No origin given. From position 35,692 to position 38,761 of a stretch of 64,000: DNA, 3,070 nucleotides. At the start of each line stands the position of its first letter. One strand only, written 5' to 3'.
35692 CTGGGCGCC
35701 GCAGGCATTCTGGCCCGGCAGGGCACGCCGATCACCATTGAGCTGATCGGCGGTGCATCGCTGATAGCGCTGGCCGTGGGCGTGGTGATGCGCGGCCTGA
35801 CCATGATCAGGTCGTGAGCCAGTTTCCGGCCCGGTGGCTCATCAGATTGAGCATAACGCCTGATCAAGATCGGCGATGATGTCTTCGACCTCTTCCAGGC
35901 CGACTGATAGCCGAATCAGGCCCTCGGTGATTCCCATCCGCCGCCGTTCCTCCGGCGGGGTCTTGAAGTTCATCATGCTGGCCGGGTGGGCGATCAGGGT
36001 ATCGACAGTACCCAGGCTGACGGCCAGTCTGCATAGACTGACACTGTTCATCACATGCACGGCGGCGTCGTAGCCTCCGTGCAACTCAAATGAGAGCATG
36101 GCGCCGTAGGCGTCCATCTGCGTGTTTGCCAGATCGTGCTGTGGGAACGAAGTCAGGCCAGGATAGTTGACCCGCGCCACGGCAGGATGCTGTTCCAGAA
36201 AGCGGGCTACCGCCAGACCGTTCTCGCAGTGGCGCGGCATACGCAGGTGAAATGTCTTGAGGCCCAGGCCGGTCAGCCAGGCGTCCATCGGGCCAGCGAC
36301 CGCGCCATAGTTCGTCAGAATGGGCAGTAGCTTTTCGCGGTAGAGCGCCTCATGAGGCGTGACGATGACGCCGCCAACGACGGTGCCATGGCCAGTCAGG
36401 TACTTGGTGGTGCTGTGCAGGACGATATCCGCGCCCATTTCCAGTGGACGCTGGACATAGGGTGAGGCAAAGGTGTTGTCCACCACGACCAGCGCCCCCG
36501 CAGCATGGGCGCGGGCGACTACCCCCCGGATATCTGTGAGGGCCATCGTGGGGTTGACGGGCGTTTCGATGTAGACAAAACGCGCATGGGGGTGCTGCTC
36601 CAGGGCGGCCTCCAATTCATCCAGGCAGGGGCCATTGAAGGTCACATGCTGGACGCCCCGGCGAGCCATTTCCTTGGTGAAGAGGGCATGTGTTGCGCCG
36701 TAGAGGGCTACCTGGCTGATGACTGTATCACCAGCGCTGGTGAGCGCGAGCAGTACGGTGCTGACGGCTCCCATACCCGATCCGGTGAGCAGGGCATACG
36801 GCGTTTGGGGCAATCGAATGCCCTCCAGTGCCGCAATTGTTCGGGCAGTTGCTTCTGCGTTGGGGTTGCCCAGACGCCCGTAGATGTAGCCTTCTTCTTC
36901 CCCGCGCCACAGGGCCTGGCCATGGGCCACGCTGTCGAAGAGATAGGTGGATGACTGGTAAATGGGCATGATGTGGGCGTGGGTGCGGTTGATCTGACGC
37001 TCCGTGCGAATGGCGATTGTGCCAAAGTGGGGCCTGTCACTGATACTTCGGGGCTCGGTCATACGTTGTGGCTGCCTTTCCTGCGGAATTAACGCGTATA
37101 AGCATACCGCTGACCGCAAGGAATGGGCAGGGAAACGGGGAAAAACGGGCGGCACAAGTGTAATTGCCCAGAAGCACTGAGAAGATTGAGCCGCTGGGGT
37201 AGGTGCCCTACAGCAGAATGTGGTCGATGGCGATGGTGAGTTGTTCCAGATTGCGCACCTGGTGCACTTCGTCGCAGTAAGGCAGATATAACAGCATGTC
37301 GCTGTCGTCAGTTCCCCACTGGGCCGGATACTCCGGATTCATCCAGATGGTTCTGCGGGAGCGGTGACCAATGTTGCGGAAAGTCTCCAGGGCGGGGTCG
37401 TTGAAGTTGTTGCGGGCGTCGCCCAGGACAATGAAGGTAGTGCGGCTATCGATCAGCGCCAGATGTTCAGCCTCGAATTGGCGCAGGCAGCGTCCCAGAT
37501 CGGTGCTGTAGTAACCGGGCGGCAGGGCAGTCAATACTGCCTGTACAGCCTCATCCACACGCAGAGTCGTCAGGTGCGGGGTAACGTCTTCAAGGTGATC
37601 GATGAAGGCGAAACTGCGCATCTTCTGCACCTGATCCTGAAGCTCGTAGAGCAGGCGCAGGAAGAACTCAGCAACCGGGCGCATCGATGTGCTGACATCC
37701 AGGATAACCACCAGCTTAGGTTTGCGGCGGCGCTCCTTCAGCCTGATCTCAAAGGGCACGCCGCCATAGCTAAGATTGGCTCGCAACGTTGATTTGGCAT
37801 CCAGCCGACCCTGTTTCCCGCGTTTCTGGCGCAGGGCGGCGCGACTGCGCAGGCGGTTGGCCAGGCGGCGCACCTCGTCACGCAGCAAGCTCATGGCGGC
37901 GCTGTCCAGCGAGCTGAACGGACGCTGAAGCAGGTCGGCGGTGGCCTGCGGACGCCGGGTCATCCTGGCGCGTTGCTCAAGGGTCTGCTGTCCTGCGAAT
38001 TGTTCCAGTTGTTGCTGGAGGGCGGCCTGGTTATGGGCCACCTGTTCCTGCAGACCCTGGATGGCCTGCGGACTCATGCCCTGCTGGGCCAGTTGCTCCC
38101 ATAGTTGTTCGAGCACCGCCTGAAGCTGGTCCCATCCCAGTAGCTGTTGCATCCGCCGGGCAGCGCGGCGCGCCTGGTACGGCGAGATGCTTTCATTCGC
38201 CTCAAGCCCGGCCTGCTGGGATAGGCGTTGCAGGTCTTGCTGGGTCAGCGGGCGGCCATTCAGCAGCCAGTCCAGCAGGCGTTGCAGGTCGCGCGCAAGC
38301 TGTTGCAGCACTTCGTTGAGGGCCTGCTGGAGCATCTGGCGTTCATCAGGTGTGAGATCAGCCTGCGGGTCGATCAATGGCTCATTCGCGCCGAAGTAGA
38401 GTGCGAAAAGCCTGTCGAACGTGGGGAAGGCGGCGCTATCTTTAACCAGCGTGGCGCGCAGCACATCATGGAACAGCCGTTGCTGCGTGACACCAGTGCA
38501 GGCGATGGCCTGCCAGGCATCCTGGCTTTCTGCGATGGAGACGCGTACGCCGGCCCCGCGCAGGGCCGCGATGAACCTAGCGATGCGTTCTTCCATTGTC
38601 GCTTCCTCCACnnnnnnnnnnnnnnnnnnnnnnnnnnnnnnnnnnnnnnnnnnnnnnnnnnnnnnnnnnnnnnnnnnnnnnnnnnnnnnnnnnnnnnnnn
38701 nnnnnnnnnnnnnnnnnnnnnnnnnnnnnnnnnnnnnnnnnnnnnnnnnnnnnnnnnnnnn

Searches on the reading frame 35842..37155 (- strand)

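Call 47: search_protein_families(library=pfam, proteins=[window:35842-37155:-], max_evalue=0.001)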
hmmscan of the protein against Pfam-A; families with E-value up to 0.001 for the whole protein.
window:35842-37155:- (437 aa): 2 families
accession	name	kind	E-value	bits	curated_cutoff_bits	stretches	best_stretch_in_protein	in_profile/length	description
PF01053.26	Cys_Met_Meta_PP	-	1.6e-125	419.1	27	1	46-434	2-380/381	Cys/Met metabolism PLP-dependent enzyme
PF00155.27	Aminotran_1_2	-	2.5e-08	34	19.7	1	107-254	51-222/361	Aminotransferase class I and II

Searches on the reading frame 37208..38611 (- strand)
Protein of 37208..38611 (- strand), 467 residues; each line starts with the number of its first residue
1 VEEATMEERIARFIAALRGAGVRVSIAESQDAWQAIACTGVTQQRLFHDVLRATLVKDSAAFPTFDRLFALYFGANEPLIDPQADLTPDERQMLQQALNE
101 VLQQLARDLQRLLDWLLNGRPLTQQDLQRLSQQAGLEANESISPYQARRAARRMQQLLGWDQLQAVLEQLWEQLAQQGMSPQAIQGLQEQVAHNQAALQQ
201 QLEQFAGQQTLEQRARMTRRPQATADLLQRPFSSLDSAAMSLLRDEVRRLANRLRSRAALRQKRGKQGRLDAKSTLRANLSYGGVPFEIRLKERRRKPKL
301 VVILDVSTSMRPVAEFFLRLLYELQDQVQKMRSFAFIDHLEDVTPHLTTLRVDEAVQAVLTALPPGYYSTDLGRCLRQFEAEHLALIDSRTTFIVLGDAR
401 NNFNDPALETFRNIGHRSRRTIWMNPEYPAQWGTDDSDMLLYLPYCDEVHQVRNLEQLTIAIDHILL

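Call 47: search_protein_families(library=pfam, proteins=[window:37208-38611:-], max_evalue=0.001)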
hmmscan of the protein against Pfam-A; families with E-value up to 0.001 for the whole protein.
window:37208-38611:- (467 aa): 1 family
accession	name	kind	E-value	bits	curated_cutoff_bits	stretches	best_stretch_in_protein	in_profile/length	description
PF05762.20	VWA_CoxE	-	7.2e-34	117.6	26.4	1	244-457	2-221/222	VWA domain containing CoxE-like protein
